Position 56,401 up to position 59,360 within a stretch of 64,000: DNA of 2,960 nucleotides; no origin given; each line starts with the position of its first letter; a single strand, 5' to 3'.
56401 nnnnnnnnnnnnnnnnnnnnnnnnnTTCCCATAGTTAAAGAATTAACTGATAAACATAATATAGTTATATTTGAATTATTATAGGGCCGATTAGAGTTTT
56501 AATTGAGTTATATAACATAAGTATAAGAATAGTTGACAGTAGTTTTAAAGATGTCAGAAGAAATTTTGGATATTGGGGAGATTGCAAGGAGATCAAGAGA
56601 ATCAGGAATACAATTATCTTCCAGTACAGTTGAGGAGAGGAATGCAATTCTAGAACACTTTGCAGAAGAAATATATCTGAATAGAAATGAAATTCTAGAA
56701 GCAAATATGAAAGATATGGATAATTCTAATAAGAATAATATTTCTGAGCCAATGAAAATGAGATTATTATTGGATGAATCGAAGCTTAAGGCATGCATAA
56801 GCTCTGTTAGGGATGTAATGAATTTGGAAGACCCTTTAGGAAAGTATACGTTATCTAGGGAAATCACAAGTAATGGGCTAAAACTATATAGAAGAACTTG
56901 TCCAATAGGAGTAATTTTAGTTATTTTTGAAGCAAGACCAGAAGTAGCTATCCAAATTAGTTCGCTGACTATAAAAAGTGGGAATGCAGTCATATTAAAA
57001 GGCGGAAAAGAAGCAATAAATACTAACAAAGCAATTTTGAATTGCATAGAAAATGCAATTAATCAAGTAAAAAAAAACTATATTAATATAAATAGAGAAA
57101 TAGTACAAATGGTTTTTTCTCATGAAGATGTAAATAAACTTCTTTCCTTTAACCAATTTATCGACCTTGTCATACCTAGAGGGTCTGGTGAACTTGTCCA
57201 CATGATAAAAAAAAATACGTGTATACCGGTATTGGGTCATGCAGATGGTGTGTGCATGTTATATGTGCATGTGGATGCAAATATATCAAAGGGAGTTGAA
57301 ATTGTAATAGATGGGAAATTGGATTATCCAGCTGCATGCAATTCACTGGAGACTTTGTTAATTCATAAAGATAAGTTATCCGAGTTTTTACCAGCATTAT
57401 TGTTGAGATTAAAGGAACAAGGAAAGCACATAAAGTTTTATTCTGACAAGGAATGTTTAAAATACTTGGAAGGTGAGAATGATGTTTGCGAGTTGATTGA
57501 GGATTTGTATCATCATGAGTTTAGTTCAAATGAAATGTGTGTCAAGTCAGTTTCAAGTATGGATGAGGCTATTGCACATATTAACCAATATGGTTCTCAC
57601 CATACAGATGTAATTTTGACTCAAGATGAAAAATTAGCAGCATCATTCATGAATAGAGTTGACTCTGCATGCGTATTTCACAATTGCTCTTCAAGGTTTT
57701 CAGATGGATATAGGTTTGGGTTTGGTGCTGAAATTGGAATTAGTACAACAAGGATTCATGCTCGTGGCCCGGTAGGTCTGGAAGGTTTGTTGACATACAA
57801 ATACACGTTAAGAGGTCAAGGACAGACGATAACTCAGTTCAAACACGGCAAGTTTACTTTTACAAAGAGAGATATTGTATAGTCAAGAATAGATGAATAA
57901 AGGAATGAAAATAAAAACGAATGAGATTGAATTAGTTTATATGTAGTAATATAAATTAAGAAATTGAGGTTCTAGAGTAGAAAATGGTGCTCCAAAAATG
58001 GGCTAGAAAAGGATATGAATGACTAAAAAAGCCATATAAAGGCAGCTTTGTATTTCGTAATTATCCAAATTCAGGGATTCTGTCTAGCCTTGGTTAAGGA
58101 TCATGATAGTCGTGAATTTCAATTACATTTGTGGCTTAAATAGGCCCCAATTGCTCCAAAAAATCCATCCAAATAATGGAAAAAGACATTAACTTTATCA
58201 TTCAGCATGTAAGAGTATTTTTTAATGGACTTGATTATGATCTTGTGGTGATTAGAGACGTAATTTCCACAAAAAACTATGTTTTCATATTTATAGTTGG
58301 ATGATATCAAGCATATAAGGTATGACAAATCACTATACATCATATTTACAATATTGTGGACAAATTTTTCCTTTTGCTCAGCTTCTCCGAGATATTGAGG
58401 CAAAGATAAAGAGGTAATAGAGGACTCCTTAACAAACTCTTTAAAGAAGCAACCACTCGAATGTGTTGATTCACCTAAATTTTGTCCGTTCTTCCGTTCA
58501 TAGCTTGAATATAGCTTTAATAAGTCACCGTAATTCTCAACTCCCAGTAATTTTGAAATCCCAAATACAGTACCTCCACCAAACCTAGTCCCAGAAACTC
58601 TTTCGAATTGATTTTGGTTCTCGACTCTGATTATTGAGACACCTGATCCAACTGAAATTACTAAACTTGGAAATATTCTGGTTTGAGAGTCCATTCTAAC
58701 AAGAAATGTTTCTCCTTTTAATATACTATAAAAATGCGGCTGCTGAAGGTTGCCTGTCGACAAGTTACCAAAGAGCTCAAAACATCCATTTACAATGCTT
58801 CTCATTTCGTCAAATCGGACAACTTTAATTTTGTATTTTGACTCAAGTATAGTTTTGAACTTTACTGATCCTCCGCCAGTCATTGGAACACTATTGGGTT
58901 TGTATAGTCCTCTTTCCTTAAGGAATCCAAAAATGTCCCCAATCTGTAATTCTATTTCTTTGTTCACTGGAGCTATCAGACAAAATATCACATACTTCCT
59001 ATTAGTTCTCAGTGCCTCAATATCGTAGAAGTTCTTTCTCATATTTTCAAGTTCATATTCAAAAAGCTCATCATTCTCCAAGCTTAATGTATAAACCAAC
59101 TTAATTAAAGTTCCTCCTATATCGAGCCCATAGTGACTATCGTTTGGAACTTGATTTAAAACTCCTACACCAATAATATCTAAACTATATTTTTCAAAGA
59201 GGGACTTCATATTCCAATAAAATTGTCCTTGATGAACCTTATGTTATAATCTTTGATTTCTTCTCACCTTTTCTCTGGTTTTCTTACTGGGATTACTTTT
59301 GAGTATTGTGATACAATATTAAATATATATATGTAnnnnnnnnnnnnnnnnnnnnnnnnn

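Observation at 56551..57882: Stand-alone bacterial-type ProA (gamma-glutamyl phosphate reductase) in a parasite genome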

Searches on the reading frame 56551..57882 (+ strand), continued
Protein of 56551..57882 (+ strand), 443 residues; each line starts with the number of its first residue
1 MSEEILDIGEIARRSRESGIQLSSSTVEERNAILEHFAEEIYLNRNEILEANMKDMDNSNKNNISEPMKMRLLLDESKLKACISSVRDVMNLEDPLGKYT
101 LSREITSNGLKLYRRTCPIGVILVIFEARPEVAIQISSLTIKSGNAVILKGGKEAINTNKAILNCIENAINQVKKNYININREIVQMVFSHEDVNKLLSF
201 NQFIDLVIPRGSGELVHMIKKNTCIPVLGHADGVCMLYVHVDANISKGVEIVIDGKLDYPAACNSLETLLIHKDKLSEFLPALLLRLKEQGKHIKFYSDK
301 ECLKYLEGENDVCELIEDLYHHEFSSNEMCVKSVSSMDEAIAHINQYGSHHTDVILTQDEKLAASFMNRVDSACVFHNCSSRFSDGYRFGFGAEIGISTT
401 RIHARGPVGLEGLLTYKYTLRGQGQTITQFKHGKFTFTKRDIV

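Call 58: find_homologous_proteins(query=P0141)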
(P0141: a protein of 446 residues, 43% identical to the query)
Query P0141 (446 aa): 7990 proteins with E <= 0.001 among 8000 candidates; the best 120 are listed.
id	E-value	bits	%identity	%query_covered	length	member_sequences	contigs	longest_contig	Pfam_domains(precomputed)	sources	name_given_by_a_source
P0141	2.9e-289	977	100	100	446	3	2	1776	PF00171.28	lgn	-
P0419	5.4e-162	558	57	99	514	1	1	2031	PF00171.28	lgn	-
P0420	1.9e-137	477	53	99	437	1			PF00171.28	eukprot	eukprot:maker-scaffold_1-snap-gene-20.67-mRNA-1 protein AED:0.01 eAED:0.01 QI:93/1/1/1/1/1/2/52/437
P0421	6.6e-131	455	49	100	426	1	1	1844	PF00171.28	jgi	jgi:glutamate-5-semialdehyde dehydrogenase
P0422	1.0e-130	455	49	100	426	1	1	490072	PF00171.28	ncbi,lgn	ncbi:MAG: glutamate-5-semialdehyde dehydrogenase [bacterium]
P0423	3.4e-130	453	50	100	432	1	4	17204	PF00171.28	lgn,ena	-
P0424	4.4e-130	453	50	100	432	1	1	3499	PF00171.28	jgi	-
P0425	6.5e-130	452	49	100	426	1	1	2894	PF00171.28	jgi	jgi:glutamate-5-semialdehyde dehydrogenase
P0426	1.2e-129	451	49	99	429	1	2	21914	PF00171.28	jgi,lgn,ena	-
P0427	1.2e-129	451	48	100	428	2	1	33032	PF00171.28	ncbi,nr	ncbi:MAG TPA: glutamate-5-semialdehyde dehydrogenase [Clostridiaceae bacterium]|nr:glutamate-5-semia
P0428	2.6e-129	450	50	100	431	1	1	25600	PF00171.28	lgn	-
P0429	2.9e-129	450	48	100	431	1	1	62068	PF00171.28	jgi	-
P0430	1.3e-128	448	50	100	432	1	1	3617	PF00171.28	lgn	-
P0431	2.1e-128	447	49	99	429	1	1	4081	PF00171.28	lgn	-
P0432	2.3e-128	447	49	99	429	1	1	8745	PF00171.28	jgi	jgi:glutamate-5-semialdehyde dehydrogenase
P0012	2.4e-128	447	49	99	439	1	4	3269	PF00171.28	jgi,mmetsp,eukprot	mmetsp:Transcript_6693/g.7679 ORF Transcript_6693/g.7679 Transcript_6693/m.7679 type:complete len:44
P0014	2.5e-126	440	48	100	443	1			PF00171.28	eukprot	eukprot:CAMPEP_0204822942 /NCGR_PEP_ID=MMETSP1346-20131115/1120_1 /ASSEMBLY_ACC=CAM_ASM_000771 /TAXO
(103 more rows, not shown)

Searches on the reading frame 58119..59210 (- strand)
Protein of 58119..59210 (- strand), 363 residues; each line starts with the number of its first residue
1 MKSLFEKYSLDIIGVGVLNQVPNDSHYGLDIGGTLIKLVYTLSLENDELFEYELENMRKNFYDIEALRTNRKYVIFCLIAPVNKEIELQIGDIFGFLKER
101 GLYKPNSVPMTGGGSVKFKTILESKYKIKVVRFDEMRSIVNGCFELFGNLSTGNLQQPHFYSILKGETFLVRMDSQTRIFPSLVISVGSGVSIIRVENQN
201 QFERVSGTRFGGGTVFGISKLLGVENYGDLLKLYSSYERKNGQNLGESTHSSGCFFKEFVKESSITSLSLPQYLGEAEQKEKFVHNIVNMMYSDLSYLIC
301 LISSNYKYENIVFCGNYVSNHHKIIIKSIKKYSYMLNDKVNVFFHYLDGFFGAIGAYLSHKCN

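Call 3: search_protein_families(library=pfam, proteins=[window:58119-59210:-])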
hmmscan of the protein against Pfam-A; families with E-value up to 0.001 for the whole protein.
window:58119-59210:- (363 aa): 1 family
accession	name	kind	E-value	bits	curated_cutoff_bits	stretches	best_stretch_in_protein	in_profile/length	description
PF03630.20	Fumble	-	2.3e-43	149.1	28.5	1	26-358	1-333/334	Fumble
